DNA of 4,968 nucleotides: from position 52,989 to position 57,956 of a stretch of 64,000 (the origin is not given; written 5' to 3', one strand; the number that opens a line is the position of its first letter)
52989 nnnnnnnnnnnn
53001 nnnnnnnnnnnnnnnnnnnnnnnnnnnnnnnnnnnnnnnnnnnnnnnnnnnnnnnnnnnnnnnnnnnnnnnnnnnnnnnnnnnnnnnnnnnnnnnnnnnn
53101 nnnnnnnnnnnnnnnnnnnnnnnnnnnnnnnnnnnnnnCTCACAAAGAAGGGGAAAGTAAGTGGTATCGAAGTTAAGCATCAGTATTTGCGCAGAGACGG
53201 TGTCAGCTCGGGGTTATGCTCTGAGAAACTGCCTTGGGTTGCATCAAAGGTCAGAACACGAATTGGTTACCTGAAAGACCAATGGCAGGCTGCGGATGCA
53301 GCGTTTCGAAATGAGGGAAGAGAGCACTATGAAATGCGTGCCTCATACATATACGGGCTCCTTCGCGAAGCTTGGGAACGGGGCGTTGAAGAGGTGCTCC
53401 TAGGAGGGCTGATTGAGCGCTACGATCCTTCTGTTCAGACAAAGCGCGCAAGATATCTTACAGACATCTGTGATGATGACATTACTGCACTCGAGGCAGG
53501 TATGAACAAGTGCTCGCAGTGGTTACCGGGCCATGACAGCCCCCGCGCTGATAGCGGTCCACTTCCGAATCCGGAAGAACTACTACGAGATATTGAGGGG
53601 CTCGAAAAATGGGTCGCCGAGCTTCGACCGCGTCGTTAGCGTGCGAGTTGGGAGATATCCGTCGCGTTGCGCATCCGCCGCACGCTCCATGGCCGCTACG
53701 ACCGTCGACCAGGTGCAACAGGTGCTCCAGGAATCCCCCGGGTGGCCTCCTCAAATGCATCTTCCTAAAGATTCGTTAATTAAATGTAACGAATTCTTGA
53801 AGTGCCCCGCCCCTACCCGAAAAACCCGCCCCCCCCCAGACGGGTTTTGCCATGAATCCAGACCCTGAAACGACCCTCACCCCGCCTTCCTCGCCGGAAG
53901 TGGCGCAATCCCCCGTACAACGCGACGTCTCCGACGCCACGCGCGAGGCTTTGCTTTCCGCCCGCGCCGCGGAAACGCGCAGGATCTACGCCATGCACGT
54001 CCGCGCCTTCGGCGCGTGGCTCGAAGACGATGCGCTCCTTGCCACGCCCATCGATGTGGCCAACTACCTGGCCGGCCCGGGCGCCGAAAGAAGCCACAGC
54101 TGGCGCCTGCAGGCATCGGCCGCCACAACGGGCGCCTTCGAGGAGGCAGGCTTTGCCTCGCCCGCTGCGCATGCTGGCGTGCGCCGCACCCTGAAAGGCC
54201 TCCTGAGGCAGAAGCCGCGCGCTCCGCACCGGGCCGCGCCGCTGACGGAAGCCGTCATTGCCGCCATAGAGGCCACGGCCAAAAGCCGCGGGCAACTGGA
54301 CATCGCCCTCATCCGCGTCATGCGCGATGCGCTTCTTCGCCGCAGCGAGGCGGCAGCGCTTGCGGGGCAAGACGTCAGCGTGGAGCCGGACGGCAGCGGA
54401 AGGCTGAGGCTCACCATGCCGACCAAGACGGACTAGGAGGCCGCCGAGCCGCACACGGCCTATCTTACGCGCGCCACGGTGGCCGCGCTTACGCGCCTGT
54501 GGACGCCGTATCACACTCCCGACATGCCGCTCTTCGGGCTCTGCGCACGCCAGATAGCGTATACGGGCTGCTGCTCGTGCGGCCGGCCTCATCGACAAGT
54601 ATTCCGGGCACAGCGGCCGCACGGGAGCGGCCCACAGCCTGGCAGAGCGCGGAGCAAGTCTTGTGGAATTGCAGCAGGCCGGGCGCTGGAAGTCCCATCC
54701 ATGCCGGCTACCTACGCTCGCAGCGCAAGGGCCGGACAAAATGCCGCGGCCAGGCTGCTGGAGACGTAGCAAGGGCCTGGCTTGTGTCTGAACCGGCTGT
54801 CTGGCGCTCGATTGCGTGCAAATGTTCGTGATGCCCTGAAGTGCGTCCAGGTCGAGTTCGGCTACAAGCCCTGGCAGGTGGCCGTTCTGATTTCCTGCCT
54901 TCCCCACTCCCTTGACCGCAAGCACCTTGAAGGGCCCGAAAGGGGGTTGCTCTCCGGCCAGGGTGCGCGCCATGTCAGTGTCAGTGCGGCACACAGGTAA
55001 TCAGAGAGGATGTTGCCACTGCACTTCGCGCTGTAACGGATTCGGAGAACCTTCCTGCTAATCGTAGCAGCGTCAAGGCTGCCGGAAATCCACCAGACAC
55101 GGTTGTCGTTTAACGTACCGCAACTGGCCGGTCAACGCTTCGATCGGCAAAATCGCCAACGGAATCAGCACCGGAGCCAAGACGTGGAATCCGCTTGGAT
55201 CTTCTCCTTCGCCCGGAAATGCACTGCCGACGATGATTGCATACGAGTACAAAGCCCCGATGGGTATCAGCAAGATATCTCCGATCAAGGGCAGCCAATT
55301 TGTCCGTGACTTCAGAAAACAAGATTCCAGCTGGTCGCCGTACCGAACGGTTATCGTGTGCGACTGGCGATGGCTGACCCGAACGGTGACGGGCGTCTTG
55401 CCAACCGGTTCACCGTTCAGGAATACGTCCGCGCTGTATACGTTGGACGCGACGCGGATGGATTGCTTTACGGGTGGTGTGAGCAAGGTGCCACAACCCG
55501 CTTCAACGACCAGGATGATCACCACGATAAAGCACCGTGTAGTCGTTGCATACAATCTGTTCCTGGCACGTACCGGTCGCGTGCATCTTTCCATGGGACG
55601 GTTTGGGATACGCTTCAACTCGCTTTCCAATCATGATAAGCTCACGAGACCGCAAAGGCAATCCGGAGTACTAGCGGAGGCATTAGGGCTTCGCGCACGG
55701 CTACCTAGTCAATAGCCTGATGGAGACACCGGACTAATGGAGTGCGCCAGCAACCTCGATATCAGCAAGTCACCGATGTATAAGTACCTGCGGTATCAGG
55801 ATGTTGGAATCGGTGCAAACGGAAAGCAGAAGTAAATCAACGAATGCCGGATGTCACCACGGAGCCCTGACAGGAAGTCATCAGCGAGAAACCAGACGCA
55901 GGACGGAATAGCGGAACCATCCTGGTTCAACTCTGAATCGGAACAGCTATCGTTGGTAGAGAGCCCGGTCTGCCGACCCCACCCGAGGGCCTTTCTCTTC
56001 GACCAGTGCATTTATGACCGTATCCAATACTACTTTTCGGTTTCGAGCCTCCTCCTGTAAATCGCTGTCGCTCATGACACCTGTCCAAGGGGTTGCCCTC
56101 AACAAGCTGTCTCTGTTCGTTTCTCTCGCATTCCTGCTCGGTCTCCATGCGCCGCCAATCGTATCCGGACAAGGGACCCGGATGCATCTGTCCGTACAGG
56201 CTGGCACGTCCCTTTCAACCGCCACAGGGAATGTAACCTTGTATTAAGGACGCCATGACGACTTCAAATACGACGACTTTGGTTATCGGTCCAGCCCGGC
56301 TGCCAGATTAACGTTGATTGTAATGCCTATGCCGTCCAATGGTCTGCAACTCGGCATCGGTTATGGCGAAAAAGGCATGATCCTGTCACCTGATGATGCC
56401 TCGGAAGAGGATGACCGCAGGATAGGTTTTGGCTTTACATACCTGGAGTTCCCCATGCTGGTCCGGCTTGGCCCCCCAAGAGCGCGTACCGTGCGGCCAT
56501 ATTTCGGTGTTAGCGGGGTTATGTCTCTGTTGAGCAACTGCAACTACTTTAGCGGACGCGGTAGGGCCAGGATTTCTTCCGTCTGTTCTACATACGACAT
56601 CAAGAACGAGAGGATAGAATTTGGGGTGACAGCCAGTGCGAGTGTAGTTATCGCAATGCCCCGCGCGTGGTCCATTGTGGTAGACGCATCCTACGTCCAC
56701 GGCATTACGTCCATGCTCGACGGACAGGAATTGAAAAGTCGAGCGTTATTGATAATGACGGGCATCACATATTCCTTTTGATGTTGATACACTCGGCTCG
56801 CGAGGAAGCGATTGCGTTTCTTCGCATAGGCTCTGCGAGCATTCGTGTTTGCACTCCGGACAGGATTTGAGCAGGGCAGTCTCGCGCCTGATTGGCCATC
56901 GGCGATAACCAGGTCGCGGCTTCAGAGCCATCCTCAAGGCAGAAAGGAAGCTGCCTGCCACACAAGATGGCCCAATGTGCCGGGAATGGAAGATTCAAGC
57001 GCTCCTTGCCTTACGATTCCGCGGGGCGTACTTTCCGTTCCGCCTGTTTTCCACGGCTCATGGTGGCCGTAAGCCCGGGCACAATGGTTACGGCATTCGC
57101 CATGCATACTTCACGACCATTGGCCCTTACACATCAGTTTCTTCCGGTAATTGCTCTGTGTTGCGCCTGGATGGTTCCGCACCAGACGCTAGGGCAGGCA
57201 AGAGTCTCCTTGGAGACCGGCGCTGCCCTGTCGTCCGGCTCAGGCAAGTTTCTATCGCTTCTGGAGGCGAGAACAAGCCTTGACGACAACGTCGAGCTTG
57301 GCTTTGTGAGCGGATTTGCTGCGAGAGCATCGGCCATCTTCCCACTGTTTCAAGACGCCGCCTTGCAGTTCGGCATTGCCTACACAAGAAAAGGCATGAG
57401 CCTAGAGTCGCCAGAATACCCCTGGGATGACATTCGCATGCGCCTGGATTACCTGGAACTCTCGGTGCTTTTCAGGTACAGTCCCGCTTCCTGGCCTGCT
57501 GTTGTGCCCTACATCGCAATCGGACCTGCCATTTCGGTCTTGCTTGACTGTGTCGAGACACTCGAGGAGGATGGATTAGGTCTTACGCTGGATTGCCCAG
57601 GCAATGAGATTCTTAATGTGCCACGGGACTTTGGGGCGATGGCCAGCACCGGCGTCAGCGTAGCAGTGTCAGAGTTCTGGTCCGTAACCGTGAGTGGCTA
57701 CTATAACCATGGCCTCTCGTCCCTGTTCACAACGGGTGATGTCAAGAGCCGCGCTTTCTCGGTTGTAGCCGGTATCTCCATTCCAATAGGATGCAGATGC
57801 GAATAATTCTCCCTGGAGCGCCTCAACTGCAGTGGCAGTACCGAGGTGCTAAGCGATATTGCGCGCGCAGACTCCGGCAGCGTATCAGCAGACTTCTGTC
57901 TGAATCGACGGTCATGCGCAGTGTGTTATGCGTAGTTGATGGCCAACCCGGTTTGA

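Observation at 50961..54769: Stand-alone RloC/PrrC-like AAA_13 ATPase with zinc hook and unassigned terminal domains on a decayed integrative island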

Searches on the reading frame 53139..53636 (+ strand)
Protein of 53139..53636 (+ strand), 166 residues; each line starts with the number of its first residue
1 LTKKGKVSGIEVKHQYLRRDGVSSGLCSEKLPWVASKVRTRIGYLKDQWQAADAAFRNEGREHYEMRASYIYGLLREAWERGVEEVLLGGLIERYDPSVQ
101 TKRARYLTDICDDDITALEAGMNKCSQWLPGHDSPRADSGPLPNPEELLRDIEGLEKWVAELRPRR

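Call 27: search_solved_structures(query=A2, max_evalue=10, show_alignments=2)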
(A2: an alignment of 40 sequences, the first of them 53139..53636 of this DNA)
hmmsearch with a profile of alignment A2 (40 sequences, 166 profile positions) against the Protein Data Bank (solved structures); distinct sequences matched with E-value up to 10: 2.
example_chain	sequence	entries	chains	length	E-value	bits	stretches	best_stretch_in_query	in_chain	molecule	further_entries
8gu7_A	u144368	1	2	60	0.016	18.1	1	28-66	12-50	Beclin 1-associated autophagy-related key regulator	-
1nt2_B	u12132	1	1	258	0.15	15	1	34-87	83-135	conserved hypothetical protein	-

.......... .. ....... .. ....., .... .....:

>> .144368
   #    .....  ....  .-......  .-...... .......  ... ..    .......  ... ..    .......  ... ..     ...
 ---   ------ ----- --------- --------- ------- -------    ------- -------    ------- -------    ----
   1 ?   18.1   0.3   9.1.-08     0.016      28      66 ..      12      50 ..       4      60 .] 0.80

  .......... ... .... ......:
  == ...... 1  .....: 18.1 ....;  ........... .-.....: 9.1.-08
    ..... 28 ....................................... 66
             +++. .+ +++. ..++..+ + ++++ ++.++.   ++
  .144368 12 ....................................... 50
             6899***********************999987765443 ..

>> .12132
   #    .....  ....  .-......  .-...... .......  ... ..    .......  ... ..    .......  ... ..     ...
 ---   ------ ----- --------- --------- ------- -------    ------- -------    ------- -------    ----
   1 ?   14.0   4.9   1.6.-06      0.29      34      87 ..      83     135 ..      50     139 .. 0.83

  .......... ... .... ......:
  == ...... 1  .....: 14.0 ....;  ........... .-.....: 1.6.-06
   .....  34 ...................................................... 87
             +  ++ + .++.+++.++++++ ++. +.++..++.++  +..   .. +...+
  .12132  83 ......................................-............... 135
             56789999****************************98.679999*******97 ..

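Call 28: search_protein_families(library=pfam, proteins=[window:53139-53636:+], max_evalue=10)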
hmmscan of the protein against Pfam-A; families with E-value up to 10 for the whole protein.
window:53139-53636:+ (166 aa): 0 families

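Call 42: find_homologous_proteins(query=A2, max_evalue=0.001)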
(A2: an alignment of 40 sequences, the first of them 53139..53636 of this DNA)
Query A2 (40 sequences) (166 aa, profile of the alignment): 149 proteins with E <= 0.001 among 2857 candidates; the best 120 are listed.
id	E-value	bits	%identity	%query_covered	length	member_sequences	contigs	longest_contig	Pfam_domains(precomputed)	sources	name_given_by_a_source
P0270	3.5e-63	230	58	100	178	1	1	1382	-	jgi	jgi:hypothetical protein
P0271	1.6e-61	225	51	92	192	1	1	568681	-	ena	-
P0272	4.2e-61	223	53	95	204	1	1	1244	-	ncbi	-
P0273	4.5e-61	223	53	95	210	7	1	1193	-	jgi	-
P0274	5.3e-61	223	46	100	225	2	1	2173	PF13304.13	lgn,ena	-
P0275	5.6e-61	223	56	100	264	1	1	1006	PF13166.13,PF13304.13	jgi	jgi:hypothetical protein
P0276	5.7e-61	223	51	92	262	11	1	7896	PF13166.13,PF13304.13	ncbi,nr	ncbi:MAG: AAA family ATPase, partial [Burkholderiales bacterium]|nr:AAA family ATPase [Burkholderial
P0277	8.6e-61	222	51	95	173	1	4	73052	-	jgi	jgi:hypothetical protein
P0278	9.7e-61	222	49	96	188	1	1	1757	-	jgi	jgi:hypothetical protein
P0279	9.8e-61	222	48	100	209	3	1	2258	-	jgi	jgi:hypothetical protein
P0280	1.2e-60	222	53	95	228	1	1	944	PF13304.13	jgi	jgi:hypothetical protein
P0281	1.3e-60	222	51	95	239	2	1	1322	PF13166.13,PF13304.13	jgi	jgi:hypothetical protein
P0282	1.5e-60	222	48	100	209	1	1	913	-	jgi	jgi:hypothetical protein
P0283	2.2e-60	221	51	92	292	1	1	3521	PF13166.13,PF13304.13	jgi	-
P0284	2.3e-60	221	57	95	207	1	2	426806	-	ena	-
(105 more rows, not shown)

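Call 43: predict_structure(alignment_id=A2)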
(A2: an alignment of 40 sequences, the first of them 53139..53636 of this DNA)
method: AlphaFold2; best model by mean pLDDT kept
length: 166 residues; sequences in the alignment: 40
mean_pLDDT: 86.7   pTM: 0.80
mean pLDDT of the five models: 86.7, 86.0, 84.5, 84.3, 80.3
residues with pLDDT >= 90: 96; 70-90: 47; 50-70: 23; < 50: 0
segments of 3 or more residues with pLDDT < 50: none
pLDDT, mean of each block of 10 residues (from residue 1): 86 74 65 86 97 97 93 95 92 78 87 94 87 60 96 98 92
secondary structure, 60 per line:
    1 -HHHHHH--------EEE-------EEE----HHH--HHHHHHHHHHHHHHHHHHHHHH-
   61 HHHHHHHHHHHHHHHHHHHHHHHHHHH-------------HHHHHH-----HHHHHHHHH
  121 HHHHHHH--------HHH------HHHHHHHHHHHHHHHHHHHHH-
elements in order: H2-7 E16-18 E26-28 H38-59 H61-87 H101-106 H112-127 H145-165

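Call 47: fold_search(model_id=the predicted structure, library=pdb)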
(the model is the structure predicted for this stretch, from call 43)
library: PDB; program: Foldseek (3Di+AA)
matches with E <= 10: 483; with E <= 0.001: 0
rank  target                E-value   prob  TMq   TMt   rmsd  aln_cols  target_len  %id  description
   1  2hsb                  7.1e-02  0.99  0.40  0.49   6.6       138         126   14  Crystal structure of a hepn domain containing protein (af_0298) from archaeoglobus fulgidus at 1.95 A resolution (released 2006-08-15)
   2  3t6g_D                7.4e-02  0.96  0.33  0.39   7.8       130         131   11  Structure of the complex between NSP3 (SHEP1) and p130Cas (released 2011-11-23)
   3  6y06_MODEL_1_A        9.2e-02  0.60  0.24  0.32   9.6       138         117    9  Moevan: a designed granulopoietic protein by topological rescaffolding (released 2020-03-18)
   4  3o10_C                1.5e-01  0.84  0.35  0.40   8.3       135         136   12  Crystal structure of the HEPN domain from human sacsin (released 2011-03-30)
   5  1ylm_A                2.1e-01  0.72  0.33  0.36   7.4       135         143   18  Structure of Cytosolic Protein of Unknown Function YutE from Bacillus subtilis (released 2005-03-01)
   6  1wol                  2.3e-01  0.63  0.27  0.35   9.2       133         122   12  Crystal Structure of ST0689, an archaeal HEPN homologue (released 2005-11-22)
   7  1ufb_A                2.7e-01  0.95  0.45  0.56   6.6       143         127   12  Crystal structure of TT1696 from Thermus thermophilus HB8 (released 2003-11-28)
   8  2lk4_MODEL_1_A        2.9e-01  0.80  0.37  0.44   9.1       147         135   14  Structural and mechanistic insights into the interaction between PAT Pyk2 and Paxillin LD motif (released 2012-10-10)
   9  1o3u                  3.2e-01  0.41  0.28  0.34   8.0       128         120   12  Crystal structure of an hepn domain protein (tm0613) from thermotoga maritima at 1.75 A resolution (released 2003-04-22)
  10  6iuh_A                3.4e-01  0.57  0.25  0.33   7.9       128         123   11  Crystal structure of GIT1 PBD domain in complex with Liprin-alpha2 (released 2019-02-20)
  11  5yep_C                3.4e-01  0.47  0.30  0.35   8.3       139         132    7  Crystal structure of SO_3166-SO_3165 from Shewanella oneidensis (released 2018-03-28)
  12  6iui_B                3.7e-01  0.75  0.33  0.43   7.3       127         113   10  Crystal structure of GIT1 PBD domain in complex with Paxillin LD4 motif (released 2019-03-06)
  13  7bxo_H                3.9e-01  0.75  0.40  0.48   6.7       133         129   10  Crystal structure of the toxin-antitoxin with AMP-PNP (released 2020-09-30)
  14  3waq                  4.1e-01  0.80  0.37  0.44   7.0       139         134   14  Hemerythrin-like domain of DcrH I119E mutant (met) (released 2014-03-19)
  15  3o10_A                4.4e-01  0.38  0.26  0.31   8.4       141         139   15  Crystal structure of the HEPN domain from human sacsin (released 2011-03-30)
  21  7bxo_D                5.4e-01  0.77  0.42  0.50   6.5       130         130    9  Crystal structure of the toxin-antitoxin with AMP-PNP (released 2020-09-30)
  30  7bxo_G                6.6e-01  0.47  0.35  0.41   7.7       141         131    7  Crystal structure of the toxin-antitoxin with AMP-PNP (released 2020-09-30)
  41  3o10_D                7.3e-01  0.44  0.34  0.38   8.2       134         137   12  Crystal structure of the HEPN domain from human sacsin (released 2011-03-30)
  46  7bxo_F                8.1e-01  0.41  0.37  0.43   6.9       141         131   10  Crystal structure of the toxin-antitoxin with AMP-PNP (released 2020-09-30)
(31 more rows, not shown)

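Call 98: fold_search(model_id=the predicted structure, library=viral)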
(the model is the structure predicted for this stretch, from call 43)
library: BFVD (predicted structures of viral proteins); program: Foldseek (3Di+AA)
matches with E <= 10: 401; with E <= 0.001: 0
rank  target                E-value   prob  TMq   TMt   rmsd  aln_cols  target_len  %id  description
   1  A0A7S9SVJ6            1.6e-01  0.54  0.26  0.20  20.3       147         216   11  (no name in the UniProt tables at hand)
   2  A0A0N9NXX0            1.9e-01  0.75  0.33  0.29   9.6       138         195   13  Uncharacterized protein [Acidianus bottle-shaped virus 2 strain ABV2]
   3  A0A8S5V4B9            2.0e-01  0.84  0.32  0.35   8.2       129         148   13  Nucleoporin [Siphoviridae sp. ctNHg2]
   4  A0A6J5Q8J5            2.0e-01  0.38  0.24  0.25  21.0       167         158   10  Uncharacterized protein [uncultured Caudovirales phage]
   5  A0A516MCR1            2.2e-01  0.69  0.33  0.34  10.8       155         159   16  (no name in the UniProt tables at hand)
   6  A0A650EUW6            2.5e-01  0.30  0.25  0.30   8.2       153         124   12  Uncharacterized protein [Lactococcus phage CHPC972]
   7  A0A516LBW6            3.3e-01  0.60  0.28  0.32  11.7       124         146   10  (no name in the UniProt tables at hand)
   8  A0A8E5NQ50            3.6e-01  0.41  0.26  0.18  16.1       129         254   12  (no name in the UniProt tables at hand)
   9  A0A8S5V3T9            3.6e-01  0.25  0.26  0.19  12.2       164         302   10  Uncharacterized protein [Siphoviridae sp. cttKr9]
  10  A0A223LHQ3            4.2e-01  0.47  0.29  0.24  17.2       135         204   10  Putative nucleoside triphosphate pyrophosphohydrolase [Erwinia phage vB_EamM_Joad]
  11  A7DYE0                4.5e-01  0.35  0.26  0.27  15.9       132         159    9  (no name in the UniProt tables at hand)
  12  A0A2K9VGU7            4.7e-01  0.57  0.32  0.34  13.5       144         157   10  (no name in the UniProt tables at hand)
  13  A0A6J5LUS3            5.0e-01  0.54  0.31  0.37   8.9       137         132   11  Lipoprotein [uncultured Caudovirales phage]
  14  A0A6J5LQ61            5.0e-01  0.21  0.25  0.22  21.4       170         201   15  Uncharacterized protein [uncultured Caudovirales phage]
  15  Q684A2                5.2e-01  0.35  0.24  0.32   8.8       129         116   11  (no name in the UniProt tables at hand)
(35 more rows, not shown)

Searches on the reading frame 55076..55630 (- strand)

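Call 12: search_protein_families(library=pfam, proteins=[window:55076-55630:-], max_evalue=0.01)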
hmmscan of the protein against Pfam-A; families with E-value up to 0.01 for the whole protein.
window:55076-55630:- (185 aa): 2 families
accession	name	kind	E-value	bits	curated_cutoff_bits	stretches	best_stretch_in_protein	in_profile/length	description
PF08308.17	PEGA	-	1.5e-06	28.4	20.8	1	57-96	3-42/71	PEGA domain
PF22820.2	TcaA_3rd_4th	-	0.0095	16.3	27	0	57-79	4-26/73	TcaA protein 3rd/4th domain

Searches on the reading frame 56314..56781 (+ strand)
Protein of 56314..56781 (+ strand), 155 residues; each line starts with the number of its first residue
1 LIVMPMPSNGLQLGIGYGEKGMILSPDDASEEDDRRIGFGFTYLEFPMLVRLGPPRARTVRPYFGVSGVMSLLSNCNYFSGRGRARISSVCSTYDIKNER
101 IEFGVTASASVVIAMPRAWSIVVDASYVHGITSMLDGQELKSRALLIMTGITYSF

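Call 12: search_protein_families(library=pfam, proteins=[window:56314-56781:+], max_evalue=0.01)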
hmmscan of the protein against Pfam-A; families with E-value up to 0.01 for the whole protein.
window:56314-56781:+ (155 aa): 1 family
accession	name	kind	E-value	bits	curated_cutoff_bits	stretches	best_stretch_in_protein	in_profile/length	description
PF13568.12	OMP_b-brl_2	-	2.4e-08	34.7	27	1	10-135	55-174/175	Outer membrane protein beta-barrel domain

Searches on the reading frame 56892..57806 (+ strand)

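Call 12: search_protein_families(library=pfam, proteins=[window:56892-57806:+], max_evalue=0.01)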
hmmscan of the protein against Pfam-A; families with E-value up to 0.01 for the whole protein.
window:56892-57806:+ (304 aa): 1 family
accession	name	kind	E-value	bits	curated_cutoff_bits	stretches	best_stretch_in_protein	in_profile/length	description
PF13568.12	OMP_b-brl_2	-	1.2e-08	35.7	27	1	118-279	20-174/175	Outer membrane protein beta-barrel domain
